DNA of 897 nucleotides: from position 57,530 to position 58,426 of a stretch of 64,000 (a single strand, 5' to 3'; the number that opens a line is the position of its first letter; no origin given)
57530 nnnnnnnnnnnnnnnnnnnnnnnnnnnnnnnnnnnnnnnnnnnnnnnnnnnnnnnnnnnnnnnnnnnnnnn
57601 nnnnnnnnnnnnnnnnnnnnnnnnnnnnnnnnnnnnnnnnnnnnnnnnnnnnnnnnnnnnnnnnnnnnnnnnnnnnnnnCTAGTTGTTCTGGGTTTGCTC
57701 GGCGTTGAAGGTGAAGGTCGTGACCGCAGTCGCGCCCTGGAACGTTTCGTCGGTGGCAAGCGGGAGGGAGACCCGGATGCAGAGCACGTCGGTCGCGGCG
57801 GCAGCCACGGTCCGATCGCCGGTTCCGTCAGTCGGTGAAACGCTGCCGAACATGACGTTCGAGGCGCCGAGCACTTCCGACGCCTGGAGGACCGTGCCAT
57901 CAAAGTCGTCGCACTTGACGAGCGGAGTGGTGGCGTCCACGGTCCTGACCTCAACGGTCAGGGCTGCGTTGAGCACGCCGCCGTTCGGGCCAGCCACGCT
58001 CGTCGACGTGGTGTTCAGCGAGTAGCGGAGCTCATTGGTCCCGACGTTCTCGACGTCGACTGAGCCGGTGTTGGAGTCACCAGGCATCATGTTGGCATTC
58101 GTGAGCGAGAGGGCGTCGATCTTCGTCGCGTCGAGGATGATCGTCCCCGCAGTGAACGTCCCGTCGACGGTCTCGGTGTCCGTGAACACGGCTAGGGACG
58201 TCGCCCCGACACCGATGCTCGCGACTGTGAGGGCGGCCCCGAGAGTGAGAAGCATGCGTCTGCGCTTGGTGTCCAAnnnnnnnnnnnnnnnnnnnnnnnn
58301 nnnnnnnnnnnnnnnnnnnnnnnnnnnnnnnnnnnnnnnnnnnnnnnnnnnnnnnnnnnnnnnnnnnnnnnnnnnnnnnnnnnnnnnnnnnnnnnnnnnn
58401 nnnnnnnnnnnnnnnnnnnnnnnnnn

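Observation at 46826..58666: ~11.8 kb cassette bounded by 85-bp imperfect direct repeats carrying a tasA-like/sipW/giant subtilase-adhesin operon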

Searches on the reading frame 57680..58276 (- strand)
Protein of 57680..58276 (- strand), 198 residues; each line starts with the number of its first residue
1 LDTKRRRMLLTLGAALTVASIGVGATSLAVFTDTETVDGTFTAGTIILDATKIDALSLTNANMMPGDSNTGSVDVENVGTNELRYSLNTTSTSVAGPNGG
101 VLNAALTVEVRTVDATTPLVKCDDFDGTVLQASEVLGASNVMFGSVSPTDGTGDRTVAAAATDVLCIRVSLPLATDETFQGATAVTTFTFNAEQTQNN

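Call 18: search_protein_families(library=ncbifam, proteins=[window:57680-58276:-], max_evalue=0.01)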
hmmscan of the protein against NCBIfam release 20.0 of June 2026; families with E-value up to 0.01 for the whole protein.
window:57680-58276:- (198 aa): 2 families
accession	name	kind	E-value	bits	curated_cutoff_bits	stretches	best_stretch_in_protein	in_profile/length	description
NF046066.1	BioflmMtrxTasA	equivalog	1.3e-06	28.1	450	1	1-84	1-81/264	biofilm matrix protein TasA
TIGR04088.1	cognate_SipW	domain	6.8e-06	26.1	19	1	14-46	2-34/34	SipW-dependent-type signal peptide-containing protein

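Call 33: find_homologous_proteins(query=window:57680-58276:-, max_evalue=0.00001)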
Query window:57680-58276:- (198 aa): 238 proteins with E <= 0.00001 among 1543 candidates; the best 120 are listed.
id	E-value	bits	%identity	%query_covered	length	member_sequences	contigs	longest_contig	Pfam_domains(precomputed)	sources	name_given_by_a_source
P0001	2.8e-115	400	100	100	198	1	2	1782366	PF12389.14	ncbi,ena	-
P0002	1.6e-100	352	88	100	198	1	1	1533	PF12389.14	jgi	jgi:predicted ribosomally synthesized peptide with SipW-like signal peptide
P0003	8.6e-100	350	87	100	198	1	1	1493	PF12389.14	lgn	-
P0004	1.1e-92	327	81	100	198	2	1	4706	PF12389.14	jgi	jgi:predicted ribosomally synthesized peptide with SipW-like signal peptide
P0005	2.6e-92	325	84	100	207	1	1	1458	PF12389.14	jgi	jgi:predicted ribosomally synthesized peptide with SipW-like signal peptide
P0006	3.5e-91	322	82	100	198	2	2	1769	PF12389.14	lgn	-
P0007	5.9e-91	321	82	100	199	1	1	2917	PF12389.14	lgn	-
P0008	1.4e-90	320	81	100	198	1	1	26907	PF12389.14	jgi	jgi:predicted ribosomally synthesized peptide with SipW-like signal peptide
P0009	3.0e-90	319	80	100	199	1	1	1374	PF12389.14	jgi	jgi:predicted ribosomally synthesized peptide with SipW-like signal peptide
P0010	9.7e-90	317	82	100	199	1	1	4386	PF12389.14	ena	-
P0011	9.8e-90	317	82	100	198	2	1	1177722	PF12389.14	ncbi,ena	-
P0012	1.2e-89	317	81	100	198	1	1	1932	PF12389.14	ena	-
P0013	4.5e-89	315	81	100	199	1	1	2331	PF12389.14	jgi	jgi:predicted ribosomally synthesized peptide with SipW-like signal peptide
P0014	5.1e-89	315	79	100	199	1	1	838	PF12389.14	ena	-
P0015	6.6e-89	314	79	100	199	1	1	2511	PF12389.14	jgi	jgi:predicted ribosomally synthesized peptide with SipW-like signal peptide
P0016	1.0e-88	314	78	100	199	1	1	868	PF12389.14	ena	-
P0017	1.0e-88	314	79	100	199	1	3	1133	PF12389.14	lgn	-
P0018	3.0e-88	312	79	100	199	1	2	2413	PF12389.14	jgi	jgi:predicted ribosomally synthesized peptide with SipW-like signal peptide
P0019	3.4e-88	312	77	100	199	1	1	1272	PF12389.14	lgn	-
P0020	4.7e-88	312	80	100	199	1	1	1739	PF12389.14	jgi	jgi:predicted ribosomally synthesized peptide with SipW-like signal peptide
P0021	6.1e-88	311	79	100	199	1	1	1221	PF12389.14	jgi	-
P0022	6.2e-88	311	79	100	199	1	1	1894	PF12389.14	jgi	jgi:predicted ribosomally synthesized peptide with SipW-like signal peptide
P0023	9.8e-88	311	79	100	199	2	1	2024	PF12389.14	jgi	-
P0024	3.2e-87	309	77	100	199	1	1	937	PF12389.14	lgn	-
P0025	6.2e-87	308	79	100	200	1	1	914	PF12389.14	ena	-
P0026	1.3e-86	307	78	100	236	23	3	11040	PF12389.14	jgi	-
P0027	2.0e-86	306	79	100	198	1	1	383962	PF12389.14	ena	-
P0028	4.5e-86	305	78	100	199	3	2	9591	PF12389.14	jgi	jgi:predicted ribosomally synthesized peptide with SipW-like signal peptide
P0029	5.5e-86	305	76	100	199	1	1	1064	PF12389.14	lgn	-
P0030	9.5e-86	304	76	100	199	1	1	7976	PF12389.14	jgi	jgi:predicted ribosomally synthesized peptide with SipW-like signal peptide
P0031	1.0e-85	304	76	100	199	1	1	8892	PF12389.14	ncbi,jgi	jgi:predicted ribosomally synthesized peptide with SipW-like signal peptide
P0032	1.5e-85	303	77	100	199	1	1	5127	PF12389.14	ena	-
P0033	8.8e-85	301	75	100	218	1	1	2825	PF12389.14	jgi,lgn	jgi:predicted ribosomally synthesized peptide with SipW-like signal peptide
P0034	3.1e-84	299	75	100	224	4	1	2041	PF12389.14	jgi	jgi:predicted ribosomally synthesized peptide with SipW-like signal peptide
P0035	1.8e-83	297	74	100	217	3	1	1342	PF12389.14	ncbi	-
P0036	7.1e-83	295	78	100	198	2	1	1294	PF12389.14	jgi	jgi:predicted ribosomally synthesized peptide with SipW-like signal peptide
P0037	9.4e-83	294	77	100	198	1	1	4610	PF12389.14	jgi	jgi:predicted ribosomally synthesized peptide with SipW-like signal peptide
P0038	1.4e-82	294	77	100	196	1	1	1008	PF12389.14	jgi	jgi:spore coat-associated protein N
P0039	2.4e-82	293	76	100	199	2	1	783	PF12389.14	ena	-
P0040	5.8e-82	292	75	100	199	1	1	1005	PF12389.14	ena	-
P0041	5.9e-82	292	75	100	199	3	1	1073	PF12389.14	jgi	jgi:spore coat-associated protein N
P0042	7.5e-82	291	74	100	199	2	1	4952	PF12389.14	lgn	-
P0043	8.7e-82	291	73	100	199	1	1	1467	PF12389.14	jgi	jgi:spore coat-associated protein N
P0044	1.5e-81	290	74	100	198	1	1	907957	PF12389.14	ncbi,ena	-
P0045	2.1e-81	290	78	100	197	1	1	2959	PF12389.14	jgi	jgi:predicted ribosomally synthesized peptide with SipW-like signal peptide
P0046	5.6e-81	289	74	98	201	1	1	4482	PF12389.14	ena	-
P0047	1.0e-80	288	71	100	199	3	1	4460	PF12389.14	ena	-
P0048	3.5e-80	286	76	100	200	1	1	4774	PF12389.14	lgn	-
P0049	4.6e-80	286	74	100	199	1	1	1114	PF12389.14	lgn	-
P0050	6.5e-80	285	73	99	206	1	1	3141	PF12389.14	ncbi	-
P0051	1.3e-79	284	74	100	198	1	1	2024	PF12389.14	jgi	jgi:predicted ribosomally synthesized peptide with SipW-like signal peptide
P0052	1.9e-79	284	73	100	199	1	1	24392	PF12389.14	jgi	jgi:predicted ribosomally synthesized peptide with SipW-like signal peptide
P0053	2.5e-79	283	76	100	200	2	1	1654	PF12389.14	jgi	jgi:predicted ribosomally synthesized peptide with SipW-like signal peptide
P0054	2.7e-79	283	74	98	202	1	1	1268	PF12389.14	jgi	jgi:spore coat-associated protein N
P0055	3.9e-79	283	73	100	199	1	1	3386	PF12389.14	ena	-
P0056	7.4e-79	282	73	100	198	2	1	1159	PF12389.14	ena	-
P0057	1.5e-77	277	75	98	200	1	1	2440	PF12389.14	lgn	-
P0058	1.8e-77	277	73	100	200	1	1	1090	PF12389.14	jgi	jgi:spore coat-associated protein N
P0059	1.2e-76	274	71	99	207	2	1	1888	PF12389.14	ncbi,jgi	jgi:predicted ribosomally synthesized peptide with SipW-like signal peptide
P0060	3.6e-76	273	72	98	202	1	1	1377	PF12389.14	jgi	jgi:predicted ribosomally synthesized peptide with SipW-like signal peptide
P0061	5.5e-76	272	72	100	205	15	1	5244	PF12389.14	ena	-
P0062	1.0e-75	271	74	100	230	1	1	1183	PF12389.14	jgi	jgi:spore coat-associated protein N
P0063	1.5e-75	271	70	98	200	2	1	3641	PF12389.14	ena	-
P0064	4.2e-74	266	73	100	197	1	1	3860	PF12389.14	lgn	-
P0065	2.4e-73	264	73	100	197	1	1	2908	PF12389.14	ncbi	-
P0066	4.2e-72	260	69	100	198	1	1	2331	PF12389.14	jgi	jgi:predicted ribosomally synthesized peptide with SipW-like signal peptide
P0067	2.6e-71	257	72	100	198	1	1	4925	PF12389.14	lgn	-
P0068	3.8e-71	257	70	100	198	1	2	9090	PF12389.14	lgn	-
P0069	1.2e-70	255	70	98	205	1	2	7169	PF12389.14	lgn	-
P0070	5.1e-70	253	68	98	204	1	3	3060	PF12389.14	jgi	jgi:spore coat-associated protein N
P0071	1.1e-69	252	69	100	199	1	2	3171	PF12389.14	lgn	-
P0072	2.7e-69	251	68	100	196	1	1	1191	PF12389.14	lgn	-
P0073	4.3e-69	250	61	100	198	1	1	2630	PF12389.14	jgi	jgi:hypothetical protein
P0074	5.3e-69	250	68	98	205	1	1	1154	PF12389.14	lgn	-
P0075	1.4e-67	245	67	100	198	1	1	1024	PF12389.14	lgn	-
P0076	4.4e-66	240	59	100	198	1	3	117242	PF12389.14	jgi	jgi:hypothetical protein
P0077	6.5e-66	239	67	98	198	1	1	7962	PF12389.14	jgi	jgi:spore coat-associated protein N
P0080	2.0e-52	196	57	91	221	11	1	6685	PF12389.14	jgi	jgi:predicted ribosomally synthesized peptide with SipW-like signal peptide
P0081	9.1e-52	193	55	92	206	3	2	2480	PF12389.14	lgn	-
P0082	1.5e-51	193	59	90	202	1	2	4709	PF12389.14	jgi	jgi:predicted ribosomally synthesized peptide with SipW-like signal peptide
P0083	2.3e-51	192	57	93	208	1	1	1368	PF12389.14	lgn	-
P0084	3.4e-51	192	54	98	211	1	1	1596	PF12389.14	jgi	jgi:predicted ribosomally synthesized peptide with SipW-like signal peptide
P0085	5.2e-51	191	58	93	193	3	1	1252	PF12389.14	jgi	jgi:predicted ribosomally synthesized peptide with SipW-like signal peptide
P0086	5.6e-51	191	55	93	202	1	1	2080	PF12389.14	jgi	jgi:predicted ribosomally synthesized peptide with SipW-like signal peptide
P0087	5.6e-51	191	57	96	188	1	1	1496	PF12389.14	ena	-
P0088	7.9e-51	190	56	87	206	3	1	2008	PF12389.14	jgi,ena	jgi:predicted ribosomally synthesized peptide with SipW-like signal peptide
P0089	3.8e-50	188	54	90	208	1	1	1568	PF12389.14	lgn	-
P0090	4.6e-50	188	57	91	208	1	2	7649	PF12389.14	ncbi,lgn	ncbi:MAG: TasA family protein [Candidatus Limnocylindria bacterium]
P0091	6.6e-50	187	57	92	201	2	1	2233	PF12389.14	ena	-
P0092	6.8e-50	187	55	98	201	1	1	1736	PF12389.14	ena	-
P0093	3.0e-49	185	55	91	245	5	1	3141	PF12389.14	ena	-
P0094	3.9e-49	185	56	90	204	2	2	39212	PF12389.14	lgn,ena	-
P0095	5.2e-49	184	54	93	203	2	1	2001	PF12389.14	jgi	jgi:predicted ribosomally synthesized peptide with SipW-like signal peptide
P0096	8.5e-49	184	53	98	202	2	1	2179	PF12389.14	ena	-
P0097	1.1e-48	183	55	98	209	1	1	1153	PF12389.14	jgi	jgi:predicted ribosomally synthesized peptide with SipW-like signal peptide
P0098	3.0e-48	182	54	93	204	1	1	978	PF12389.14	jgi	jgi:predicted ribosomally synthesized peptide with SipW-like signal peptide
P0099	3.5e-48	182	54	98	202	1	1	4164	PF12389.14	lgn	-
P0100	7.8e-48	181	55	92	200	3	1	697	PF12389.14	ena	-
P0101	1.7e-47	180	57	90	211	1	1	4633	PF12389.14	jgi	jgi:predicted ribosomally synthesized peptide with SipW-like signal peptide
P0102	1.9e-47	179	53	98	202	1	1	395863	PF12389.14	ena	-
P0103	9.1e-47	177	53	91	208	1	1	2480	PF12389.14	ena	-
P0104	1.5e-46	176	55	92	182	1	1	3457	PF12389.14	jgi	jgi:predicted ribosomally synthesized peptide with SipW-like signal peptide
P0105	1.5e-46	176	52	100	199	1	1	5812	PF12389.14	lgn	-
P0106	1.7e-46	176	53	91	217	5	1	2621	PF12389.14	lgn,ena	-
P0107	2.0e-46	176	55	92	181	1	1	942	PF12389.14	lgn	-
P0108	2.7e-46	176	53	98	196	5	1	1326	PF12389.14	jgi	jgi:predicted ribosomally synthesized peptide with SipW-like signal peptide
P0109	4.3e-46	175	51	91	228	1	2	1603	PF12389.14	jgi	jgi:spore coat-associated protein N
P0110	4.6e-46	175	50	90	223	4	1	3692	PF12389.14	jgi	jgi:predicted ribosomally synthesized peptide with SipW-like signal peptide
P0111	6.4e-46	174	53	91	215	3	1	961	PF12389.14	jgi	-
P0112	7.9e-46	174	54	99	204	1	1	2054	PF12389.14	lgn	-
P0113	9.6e-46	174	50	91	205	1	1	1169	PF12389.14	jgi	jgi:predicted ribosomally synthesized peptide with SipW-like signal peptide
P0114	2.4e-45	173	52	100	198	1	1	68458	PF12389.14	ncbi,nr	ncbi:MAG TPA: TasA family protein [Candidatus Binatia bacterium]|nr:TasA family protein [Candidatus 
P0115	2.6e-45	172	52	90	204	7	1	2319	PF12389.14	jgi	jgi:predicted ribosomally synthesized peptide with SipW-like signal peptide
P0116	3.6e-45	172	52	98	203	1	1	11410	PF12389.14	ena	-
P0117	3.6e-45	172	51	98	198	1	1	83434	PF12389.14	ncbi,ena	-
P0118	5.6e-45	171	51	100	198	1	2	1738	PF12389.14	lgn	-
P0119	7.6e-45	171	51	100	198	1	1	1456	PF12389.14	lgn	-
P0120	8.9e-45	171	52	99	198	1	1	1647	PF12389.14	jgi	jgi:camelysin-like metallo-endopeptidase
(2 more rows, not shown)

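Call 34: find_encoding_contigs(protein=P0011, flank=10000, max_places=3)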
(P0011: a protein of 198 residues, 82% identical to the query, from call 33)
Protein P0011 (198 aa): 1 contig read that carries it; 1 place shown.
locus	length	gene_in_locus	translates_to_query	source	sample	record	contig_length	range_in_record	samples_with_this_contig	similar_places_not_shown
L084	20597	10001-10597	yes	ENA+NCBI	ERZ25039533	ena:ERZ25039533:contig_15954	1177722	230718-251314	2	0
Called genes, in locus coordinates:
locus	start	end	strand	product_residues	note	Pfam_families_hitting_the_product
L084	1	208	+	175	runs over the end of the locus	PF05163:DinB, PF12867:DinB_2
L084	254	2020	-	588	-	PF00656:Peptidase_C14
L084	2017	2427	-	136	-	-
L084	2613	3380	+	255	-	PF02557:VanY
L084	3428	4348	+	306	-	PF00296:Bac_luciferase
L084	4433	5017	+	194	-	-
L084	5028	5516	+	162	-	PF13404:HTH_AsnC-type, PF13412:HTH_24, PF22451:NirdL-like_HTH (weak), PF22482:AsnC_trans_reg_3, PF01037:AsnC_trans_reg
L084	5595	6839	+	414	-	PF00990:GGDEF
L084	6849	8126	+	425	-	PF01053:Cys_Met_Meta_PP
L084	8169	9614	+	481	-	PF05140:ResB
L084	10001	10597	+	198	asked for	PF12389:Peptidase_M73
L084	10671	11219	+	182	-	PF10502:Peptidase_S26 (faint)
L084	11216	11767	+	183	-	-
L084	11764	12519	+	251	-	-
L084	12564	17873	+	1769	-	PF00082:Peptidase_S8, PF13385:Laminin_G_3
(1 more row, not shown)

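Call 35: find_encoding_contigs(protein=P0027, flank=10000, max_places=3)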
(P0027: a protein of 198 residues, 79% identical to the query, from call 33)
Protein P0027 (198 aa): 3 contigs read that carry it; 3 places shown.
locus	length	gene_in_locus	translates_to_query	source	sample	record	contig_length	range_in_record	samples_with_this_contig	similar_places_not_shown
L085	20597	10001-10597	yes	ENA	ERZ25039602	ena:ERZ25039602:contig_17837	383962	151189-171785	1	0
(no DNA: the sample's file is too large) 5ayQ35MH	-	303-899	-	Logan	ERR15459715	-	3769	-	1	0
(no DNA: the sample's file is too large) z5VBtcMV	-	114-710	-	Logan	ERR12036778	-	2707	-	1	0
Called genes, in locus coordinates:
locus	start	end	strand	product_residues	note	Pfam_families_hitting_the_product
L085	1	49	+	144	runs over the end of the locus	PF00144:Beta-lactamase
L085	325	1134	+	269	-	PF00005:ABC_tran, PF13304:AAA_21 (faint), PF12399:BCA_ABC_TP_C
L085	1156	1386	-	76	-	-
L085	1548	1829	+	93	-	-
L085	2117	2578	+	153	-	PF02653:BPD_transp_2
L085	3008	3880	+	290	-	PF02653:BPD_transp_2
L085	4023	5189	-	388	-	PF13433:Peripla_BP_5, PF13458:Peripla_BP_6, PF01094:ANF_receptor, PF13433:Peripla_BP_5 (weak)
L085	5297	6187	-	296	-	PF01522:Polysacc_deac_1, PF10096:DUF2334 (faint)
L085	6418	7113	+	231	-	PF04199:Cyclase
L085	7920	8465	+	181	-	PF00120:Gln-synt_C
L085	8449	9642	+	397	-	PF04909:Amidohydro_2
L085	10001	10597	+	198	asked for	PF12389:Peptidase_M73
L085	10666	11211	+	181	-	-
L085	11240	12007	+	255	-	-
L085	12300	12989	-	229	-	-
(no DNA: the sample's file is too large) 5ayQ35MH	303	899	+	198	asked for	PF12389:Peptidase_M73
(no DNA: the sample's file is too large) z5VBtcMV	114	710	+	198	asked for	PF12389:Peptidase_M73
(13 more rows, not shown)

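Call 36: find_encoding_contigs(protein=P0044, flank=10000, max_places=3)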
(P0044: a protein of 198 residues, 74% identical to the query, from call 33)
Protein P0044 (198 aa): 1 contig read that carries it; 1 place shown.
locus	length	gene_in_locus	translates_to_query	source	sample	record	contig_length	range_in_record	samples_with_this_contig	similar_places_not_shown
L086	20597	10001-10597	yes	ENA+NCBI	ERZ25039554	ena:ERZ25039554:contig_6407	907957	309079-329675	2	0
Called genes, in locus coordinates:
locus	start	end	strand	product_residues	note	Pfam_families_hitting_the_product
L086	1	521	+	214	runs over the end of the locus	PF01386:Ribosomal_L25p, PF14693:Ribosomal_TL5_C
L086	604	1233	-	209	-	PF00440:TetR_N, PF17920:TetR_C_16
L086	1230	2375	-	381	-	PF12679:ABC2_membrane_2, PF12698:ABC2_membrane_3, PF01061:ABC2_membrane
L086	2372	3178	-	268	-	PF00005:ABC_tran, PF13304:AAA_21 (weak)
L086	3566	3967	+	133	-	PF00582:Usp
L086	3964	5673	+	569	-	PF00390:malic, PF03949:Malic_M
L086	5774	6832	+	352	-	PF01068:DNA_ligase_A_M, PF04679:DNA_ligase_A_C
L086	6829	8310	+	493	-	PF00144:Beta-lactamase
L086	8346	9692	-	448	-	PF00202:Aminotran_3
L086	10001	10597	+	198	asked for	PF12389:Peptidase_M73 (weak)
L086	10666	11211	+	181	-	-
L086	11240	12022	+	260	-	-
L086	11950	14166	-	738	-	-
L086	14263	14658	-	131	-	-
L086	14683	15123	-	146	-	-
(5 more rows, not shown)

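Call 42: find_encoding_contigs(protein=P0002, flank=10000, max_places=3)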
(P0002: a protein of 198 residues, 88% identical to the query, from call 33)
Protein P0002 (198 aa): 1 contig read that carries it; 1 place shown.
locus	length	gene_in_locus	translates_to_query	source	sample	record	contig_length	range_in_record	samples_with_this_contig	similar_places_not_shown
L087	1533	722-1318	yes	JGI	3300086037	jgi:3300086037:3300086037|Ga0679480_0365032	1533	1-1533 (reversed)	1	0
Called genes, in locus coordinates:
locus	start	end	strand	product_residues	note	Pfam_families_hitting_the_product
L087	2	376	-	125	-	?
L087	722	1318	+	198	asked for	PF12389:Peptidase_M73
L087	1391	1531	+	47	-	?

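Call 43: find_encoding_contigs(protein=P0008, flank=10000, max_places=3)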
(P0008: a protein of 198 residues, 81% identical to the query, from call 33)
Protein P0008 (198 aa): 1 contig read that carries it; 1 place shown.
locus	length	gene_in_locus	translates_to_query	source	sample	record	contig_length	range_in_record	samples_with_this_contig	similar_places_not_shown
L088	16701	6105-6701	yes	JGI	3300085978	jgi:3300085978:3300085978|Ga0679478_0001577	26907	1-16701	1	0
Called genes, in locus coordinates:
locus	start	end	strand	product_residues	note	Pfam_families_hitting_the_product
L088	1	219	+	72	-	PF01037:AsnC_trans_reg, PF22482:AsnC_trans_reg_3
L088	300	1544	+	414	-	PF00990:GGDEF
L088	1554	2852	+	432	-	PF01053:Cys_Met_Meta_PP, PF00155:Aminotran_1_2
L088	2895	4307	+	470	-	PF05140:ResB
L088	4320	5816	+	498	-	PF00126:HTH_1 (weak), PF13556:HTH_30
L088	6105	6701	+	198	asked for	PF12389:Peptidase_M73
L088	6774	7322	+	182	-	PF10502:Peptidase_S26 (faint)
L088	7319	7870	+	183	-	-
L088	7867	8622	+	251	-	-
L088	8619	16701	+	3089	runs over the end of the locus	PF00082:Peptidase_S8, PF07081:DUF1349 (faint), PF17803:Cadherin_4, PF17892:Cadherin_5, PF17963:Big_9, PF17803:Cadherin_4, PF17892:Cadherin_5, PF17963:Big_9, +1 more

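Call 104: predict_structure(alignment_id=A3)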
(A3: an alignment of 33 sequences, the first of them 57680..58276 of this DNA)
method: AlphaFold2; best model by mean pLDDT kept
length: 198 residues; sequences in the alignment: 33
mean_pLDDT: 75.9   pTM: 0.69
mean pLDDT of the five models: 75.9, 73.6, 72.8, 71.4, 69.9
residues with pLDDT >= 90: 35; 70-90: 98; 50-70: 51; < 50: 14
segments of 3 or more residues with pLDDT < 50: 22-31
pLDDT, mean of each block of 10 residues (from residue 1): 53 54 40 52 69 79 89 87 88 90 91 69 81 84 73 79 89 89 90 72
secondary structure, 60 per line:
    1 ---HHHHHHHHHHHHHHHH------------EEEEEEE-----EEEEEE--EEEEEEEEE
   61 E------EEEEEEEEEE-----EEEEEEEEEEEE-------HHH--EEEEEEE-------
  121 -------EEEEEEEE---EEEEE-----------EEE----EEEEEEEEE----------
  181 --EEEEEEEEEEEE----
elements in order: H4-19 E32-38 E44-49 E52-61 E68-77 E83-94 E107-113 E128-135 E139-143 E155-157 E162-170 E183-194
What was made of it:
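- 57680..58276 (-): TasA/camelysin-like fibre subunit with a SipW-dependent signal peptide. AlphaFold model with pLDDT 76 (call 104).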

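Call 108: fold_search(model_id=the predicted structure, library=pdb)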
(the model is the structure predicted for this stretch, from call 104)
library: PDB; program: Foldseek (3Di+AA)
matches with E <= 10: 1529; with E <= 0.001: 10
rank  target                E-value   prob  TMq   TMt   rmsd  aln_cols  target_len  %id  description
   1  5of2                  3.0e-05  1.00  0.46  0.47  10.7       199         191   17  The structural versatility of TasA in B. subtilis biofilm formation (released 2018-03-21)
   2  5of1_B                8.6e-05  1.00  0.43  0.44  12.2       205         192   16  The structural versatility of TasA in B. subtilis biofilm formation (released 2018-03-21)
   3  6wpc_A                2.2e-04  1.00  0.33  0.13  10.6       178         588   12  Crystal structure of Bacillus thuringiensis Cry1A.2 tryptic core variant (released 2021-03-17)
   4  9en2_A                3.5e-04  1.00  0.31  0.26   7.4       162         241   14  Crystal structure of the metalloproteinase enhancer PCPE-1 complexed with nanobodies VHH-H4 and VHH-I5 (released 2024-07-03)
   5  1m06_G                4.6e-04  0.89  0.27  0.28  11.0       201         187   12  Structural Studies of Bacteriophage alpha3 Assembly, X-Ray Crystallography (released 2002-12-25)
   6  4dzg                  5.2e-04  0.98  0.29  0.42   8.3       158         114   11  Crystal structure of Aeromonas hydrophila PliG, a periplasmic lysozyme inhibitor of g-type lysozyme (released 2012-06-13)
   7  2bpa_2                5.8e-04  0.99  0.33  0.36   8.0       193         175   12  ATOMIC STRUCTURE OF SINGLE-STRANDED DNA BACTERIOPHAGE PHIX174 AND ITS FUNCTIONAL IMPLICATIONS (released 1991-12-03)
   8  9lkl_I                6.9e-04  0.99  0.30  0.36  10.2       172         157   12  Cryo-EM map of C1ql1-gC1q hexamer and BAI3-eCUB complex (released 2025-12-17)
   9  7vrn_L                6.9e-04  0.66  0.22  0.12  21.8       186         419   15  Structure of infectious bursal disease virus Gt strain (released 2022-03-30)
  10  7tl6_B                7.4e-04  0.97  0.28  0.38   7.3       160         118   11  Murine meteorin N-terminal CUB domain (released 2023-01-25)
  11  8xcj_F                1.0e-03  0.99  0.32  0.17   7.9       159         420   12  Open State of central tail fiber of bacteriophage lambda upon binding to LamB (gpJ713-LamB complex) (released 2024-05-01)
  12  1o6u_E                1.4e-03  1.00  0.31  0.18   5.8       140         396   12  The Crystal Structure of Human Supernatant Protein Factor (released 2003-10-17)
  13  4dy5_A                1.5e-03  0.96  0.28  0.42   7.5       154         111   12  Crystal structure of Salmonella Typhimurium PliG, a periplasmic lysozyme inhibitor of g-type lysozyme (released 2012-06-13)
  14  8hhe_A                1.7e-03  0.95  0.29  0.11   9.3       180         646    7  Crystal structure of Cry5B from Bacillus thuringiensis at 4.5 A resolution (released 2022-12-07)
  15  7vrp_J                1.7e-03  0.33  0.18  0.10  20.8       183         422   13  Structure of infectious bursal disease virus Gx strain (released 2022-03-30)
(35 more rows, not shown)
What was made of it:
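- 57680..58276 (-): Best PDB fold matches are B. subtilis TasA 5OF2 and 5OF1 (call 108).
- On TasA/SipW extracellular fibre system: The top PDB fold matches are TasA 5OF2 and 5OF1 (E 3e-5, TM 0.46), from a model with pLDDT 76 (calls 104, 108).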
